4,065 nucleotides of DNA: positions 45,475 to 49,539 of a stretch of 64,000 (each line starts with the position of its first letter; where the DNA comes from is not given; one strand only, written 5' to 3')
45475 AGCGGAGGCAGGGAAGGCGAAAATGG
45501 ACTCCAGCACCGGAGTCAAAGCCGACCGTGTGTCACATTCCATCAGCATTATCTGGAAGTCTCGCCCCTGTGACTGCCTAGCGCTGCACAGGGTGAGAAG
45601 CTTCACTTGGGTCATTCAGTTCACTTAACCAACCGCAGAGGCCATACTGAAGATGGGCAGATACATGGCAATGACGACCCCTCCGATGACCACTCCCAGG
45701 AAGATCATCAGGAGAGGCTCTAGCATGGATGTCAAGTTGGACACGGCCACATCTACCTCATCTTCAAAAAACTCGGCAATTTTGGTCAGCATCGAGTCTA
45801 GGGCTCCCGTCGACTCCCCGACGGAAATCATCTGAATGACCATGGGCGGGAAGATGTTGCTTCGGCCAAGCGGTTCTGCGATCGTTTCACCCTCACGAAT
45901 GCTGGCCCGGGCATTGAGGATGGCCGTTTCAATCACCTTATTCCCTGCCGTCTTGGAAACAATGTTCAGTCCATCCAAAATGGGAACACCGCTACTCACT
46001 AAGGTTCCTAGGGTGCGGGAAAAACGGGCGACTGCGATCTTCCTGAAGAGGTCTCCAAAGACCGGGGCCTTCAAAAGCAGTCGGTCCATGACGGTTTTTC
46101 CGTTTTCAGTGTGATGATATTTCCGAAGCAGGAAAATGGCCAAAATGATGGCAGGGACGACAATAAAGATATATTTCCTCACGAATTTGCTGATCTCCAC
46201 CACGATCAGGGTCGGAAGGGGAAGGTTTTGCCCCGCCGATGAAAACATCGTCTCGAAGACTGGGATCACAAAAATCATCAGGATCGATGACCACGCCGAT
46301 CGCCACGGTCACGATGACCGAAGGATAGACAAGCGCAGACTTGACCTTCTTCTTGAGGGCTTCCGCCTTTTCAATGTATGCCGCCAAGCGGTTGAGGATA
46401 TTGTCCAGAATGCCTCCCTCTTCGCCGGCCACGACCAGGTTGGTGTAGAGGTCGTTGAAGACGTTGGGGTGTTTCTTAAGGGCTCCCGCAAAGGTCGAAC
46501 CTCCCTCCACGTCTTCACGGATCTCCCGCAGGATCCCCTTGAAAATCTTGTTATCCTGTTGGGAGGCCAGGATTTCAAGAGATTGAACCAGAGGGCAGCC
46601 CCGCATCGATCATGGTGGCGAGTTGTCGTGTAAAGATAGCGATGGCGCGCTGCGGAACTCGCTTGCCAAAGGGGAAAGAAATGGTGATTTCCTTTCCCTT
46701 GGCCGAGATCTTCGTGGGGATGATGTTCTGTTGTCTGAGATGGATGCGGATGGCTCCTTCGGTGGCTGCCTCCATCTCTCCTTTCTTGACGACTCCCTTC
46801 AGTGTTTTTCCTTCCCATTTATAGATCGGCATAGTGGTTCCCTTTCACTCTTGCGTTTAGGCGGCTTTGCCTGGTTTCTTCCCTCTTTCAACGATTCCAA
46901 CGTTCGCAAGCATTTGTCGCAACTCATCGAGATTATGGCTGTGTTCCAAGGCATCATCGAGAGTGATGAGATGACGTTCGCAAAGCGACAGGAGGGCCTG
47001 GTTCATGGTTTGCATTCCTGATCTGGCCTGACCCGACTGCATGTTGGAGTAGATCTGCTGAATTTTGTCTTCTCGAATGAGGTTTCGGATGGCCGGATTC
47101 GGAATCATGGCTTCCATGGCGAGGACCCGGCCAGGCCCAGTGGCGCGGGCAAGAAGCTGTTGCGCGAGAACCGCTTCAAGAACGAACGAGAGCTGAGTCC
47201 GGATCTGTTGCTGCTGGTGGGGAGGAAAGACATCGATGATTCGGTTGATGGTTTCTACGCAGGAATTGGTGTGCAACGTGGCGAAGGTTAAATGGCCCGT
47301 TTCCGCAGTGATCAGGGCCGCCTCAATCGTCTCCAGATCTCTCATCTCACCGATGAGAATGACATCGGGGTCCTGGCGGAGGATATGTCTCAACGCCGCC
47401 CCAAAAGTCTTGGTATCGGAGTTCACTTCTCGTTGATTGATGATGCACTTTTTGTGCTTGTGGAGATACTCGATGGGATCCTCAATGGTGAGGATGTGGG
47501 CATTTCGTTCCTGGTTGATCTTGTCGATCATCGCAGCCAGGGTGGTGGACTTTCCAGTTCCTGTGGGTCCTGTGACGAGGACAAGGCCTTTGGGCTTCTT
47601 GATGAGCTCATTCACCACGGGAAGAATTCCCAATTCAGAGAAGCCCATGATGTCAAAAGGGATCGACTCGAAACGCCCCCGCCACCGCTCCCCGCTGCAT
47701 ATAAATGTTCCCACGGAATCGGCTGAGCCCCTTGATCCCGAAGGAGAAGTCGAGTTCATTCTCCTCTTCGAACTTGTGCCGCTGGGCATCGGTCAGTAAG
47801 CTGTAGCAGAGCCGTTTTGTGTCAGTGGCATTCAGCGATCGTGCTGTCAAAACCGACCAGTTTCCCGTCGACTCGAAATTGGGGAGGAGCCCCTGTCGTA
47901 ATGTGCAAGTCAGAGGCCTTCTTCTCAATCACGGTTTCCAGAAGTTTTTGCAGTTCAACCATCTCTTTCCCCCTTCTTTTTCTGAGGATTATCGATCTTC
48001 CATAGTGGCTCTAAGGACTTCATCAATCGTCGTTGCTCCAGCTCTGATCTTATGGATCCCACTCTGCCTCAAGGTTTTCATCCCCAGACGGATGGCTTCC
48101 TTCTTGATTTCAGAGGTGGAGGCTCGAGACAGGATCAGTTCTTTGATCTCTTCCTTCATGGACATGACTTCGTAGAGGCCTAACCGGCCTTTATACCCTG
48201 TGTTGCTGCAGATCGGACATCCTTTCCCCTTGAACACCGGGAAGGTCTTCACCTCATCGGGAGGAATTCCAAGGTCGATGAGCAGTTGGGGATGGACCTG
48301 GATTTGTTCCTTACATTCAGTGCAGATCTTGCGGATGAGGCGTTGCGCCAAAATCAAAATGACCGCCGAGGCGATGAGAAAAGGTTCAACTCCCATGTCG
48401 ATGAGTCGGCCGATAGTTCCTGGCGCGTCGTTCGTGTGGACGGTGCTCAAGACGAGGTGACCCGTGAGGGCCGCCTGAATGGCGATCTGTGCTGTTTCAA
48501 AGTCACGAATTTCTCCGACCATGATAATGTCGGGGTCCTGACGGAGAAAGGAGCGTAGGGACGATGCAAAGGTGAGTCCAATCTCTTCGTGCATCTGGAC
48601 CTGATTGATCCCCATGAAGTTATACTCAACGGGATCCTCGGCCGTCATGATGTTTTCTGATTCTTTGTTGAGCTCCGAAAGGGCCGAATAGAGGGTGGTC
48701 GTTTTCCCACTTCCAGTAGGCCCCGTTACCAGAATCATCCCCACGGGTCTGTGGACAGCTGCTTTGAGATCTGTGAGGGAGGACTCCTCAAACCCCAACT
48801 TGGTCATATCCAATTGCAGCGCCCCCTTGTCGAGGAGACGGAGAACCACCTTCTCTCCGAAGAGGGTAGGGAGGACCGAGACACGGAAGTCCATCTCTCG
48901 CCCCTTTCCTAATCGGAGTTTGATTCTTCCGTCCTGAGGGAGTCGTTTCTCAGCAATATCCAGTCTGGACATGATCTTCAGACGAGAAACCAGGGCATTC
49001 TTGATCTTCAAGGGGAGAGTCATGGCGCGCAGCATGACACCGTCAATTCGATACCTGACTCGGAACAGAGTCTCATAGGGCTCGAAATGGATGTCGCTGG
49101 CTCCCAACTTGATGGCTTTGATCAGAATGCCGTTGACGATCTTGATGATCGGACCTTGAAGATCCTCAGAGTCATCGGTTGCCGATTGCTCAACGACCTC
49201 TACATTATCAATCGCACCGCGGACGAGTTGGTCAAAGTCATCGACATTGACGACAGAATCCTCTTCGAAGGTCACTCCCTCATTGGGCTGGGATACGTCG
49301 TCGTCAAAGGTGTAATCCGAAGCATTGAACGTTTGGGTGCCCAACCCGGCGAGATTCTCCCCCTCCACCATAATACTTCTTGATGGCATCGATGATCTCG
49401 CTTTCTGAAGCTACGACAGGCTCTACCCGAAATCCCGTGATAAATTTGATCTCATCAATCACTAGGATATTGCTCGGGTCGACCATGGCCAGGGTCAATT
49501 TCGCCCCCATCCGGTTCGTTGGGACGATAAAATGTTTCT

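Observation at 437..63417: Unrecognised two-hairpin intergenic repeat family at very high density (18 copies in 64 kb)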

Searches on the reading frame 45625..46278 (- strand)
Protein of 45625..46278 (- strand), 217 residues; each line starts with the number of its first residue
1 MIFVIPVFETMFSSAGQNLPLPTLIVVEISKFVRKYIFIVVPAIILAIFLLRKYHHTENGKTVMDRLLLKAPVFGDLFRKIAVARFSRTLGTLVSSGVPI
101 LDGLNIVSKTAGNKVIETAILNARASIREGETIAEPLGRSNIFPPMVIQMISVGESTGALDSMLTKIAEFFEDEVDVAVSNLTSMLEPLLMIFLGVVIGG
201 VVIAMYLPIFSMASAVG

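Call 39: search_protein_families(library=pfam, proteins=[window:45625-46278:-], max_evalue=0.001)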
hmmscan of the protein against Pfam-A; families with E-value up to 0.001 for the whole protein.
window:45625-46278:- (217 aa): 1 family
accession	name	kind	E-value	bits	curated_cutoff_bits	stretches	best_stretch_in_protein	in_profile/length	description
PF00482.28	T2SSF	-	1.8e-32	112.4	25.2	1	86-208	1-125/125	Type II secretion system (T2SS), protein F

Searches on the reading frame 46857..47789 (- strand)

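Call 39: search_protein_families(library=pfam, proteins=[window:46857-47789:-], max_evalue=0.001)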
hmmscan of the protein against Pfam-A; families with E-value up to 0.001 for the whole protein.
window:46857-47789:- (310 aa): 9 families
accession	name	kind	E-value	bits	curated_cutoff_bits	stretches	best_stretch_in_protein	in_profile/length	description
PF00437.27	T2SSE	-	7.5e-48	163.5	24.9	1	59-221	134-286/370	Type II/IV secretion system protein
PF13401.12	AAA_22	-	6e-07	30.3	27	1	66-152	4-96/130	AAA domain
PF25199.1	nSTAND_NTPase5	-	9.9e-07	29.1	34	1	64-113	38-87/145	Novel STAND NTPase 5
PF13191.12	AAA_16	-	2.6e-05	25.2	32.6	1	66-120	24-64/167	AAA ATPase domain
PF13604.12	AAA_30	-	3.1e-05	24.3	27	0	58-94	9-45/191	AAA domain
PF01935.23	DUF87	-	0.00014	22.5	23.2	1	71-110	27-66/220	Helicase HerA, central domain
PF04851.21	ResIII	-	0.00042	20.7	22.5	1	62-116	18-73/164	Type III restriction enzyme, res subunit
PF13173.12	AAA_14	-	0.00047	20.6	27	0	69-117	4-50/129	AAA domain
PF13555.12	AAA_29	-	0.00069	19.8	27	0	65-88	20-43/61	P-loop containing region of AAA domain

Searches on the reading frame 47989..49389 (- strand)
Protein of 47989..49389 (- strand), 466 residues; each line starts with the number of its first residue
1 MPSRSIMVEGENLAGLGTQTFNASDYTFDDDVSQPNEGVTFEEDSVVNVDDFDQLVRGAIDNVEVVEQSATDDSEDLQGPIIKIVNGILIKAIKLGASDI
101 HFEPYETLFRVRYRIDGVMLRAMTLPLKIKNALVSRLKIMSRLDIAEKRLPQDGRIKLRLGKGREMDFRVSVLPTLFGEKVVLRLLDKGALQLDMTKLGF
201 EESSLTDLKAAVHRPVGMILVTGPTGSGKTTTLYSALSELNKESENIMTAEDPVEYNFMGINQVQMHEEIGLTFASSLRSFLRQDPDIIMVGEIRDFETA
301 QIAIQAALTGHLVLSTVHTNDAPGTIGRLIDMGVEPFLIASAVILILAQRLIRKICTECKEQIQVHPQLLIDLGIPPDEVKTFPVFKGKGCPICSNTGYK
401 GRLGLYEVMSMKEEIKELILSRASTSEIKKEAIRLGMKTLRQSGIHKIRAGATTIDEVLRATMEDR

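Call 39: search_protein_families(library=pfam, proteins=[window:47989-49389:-], max_evalue=0.001)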
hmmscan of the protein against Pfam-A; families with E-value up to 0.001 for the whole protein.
window:47989-49389:- (466 aa): 5 families
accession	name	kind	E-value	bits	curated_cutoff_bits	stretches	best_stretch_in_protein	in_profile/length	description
PF00437.27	T2SSE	-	1.6e-142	475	24.9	1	78-460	5-370/370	Type II/IV secretion system protein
PF13191.12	AAA_16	-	5.3e-05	24.2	32.6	1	205-264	12-64/167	AAA ATPase domain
PF25199.1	nSTAND_NTPase5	-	0.0001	22.6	34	1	205-248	29-74/145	Novel STAND NTPase 5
PF13401.12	AAA_22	-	0.00047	20.9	27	0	217-253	6-42/130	AAA domain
PF00004.35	AAA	-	0.00095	20.1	21.2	0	219-297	1-69/131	ATPase family associated with various cellular activities (AAA)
